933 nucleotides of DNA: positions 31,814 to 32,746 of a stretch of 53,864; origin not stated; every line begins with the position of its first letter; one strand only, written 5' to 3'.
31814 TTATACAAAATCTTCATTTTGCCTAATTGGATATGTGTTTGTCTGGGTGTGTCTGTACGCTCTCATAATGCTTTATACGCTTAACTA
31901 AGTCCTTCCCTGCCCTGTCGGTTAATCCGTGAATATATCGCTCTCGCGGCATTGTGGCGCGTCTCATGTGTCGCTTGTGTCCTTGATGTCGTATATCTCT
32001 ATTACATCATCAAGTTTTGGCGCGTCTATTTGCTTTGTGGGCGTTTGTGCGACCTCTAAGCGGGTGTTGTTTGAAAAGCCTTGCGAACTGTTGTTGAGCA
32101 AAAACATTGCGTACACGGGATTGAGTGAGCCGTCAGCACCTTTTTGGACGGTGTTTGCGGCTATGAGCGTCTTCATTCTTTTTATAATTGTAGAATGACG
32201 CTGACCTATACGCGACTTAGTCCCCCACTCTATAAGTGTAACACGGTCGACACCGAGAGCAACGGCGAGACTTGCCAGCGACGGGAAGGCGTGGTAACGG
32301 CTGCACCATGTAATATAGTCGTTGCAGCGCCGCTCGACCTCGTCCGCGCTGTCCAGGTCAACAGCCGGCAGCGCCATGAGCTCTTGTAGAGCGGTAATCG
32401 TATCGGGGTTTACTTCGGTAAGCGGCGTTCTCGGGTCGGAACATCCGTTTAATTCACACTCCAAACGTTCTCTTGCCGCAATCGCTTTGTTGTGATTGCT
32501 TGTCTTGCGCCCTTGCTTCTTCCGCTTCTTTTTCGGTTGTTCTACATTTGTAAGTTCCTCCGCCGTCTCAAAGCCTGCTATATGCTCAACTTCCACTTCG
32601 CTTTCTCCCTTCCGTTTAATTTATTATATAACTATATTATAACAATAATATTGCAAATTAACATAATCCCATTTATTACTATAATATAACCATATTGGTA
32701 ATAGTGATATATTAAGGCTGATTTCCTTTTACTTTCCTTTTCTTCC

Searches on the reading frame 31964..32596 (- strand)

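Call 91: search_protein_families(library=pfam, proteins=[window:31964-32596:-], max_evalue=0.001)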
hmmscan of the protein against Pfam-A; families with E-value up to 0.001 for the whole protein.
window:31964-32596:- (210 aa): 1 family
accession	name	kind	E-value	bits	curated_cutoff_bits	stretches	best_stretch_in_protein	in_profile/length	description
PF16677.11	GP3_package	-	1.8e-12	47.8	29.4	1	81-178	6-103/105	DNA-packaging protein gp3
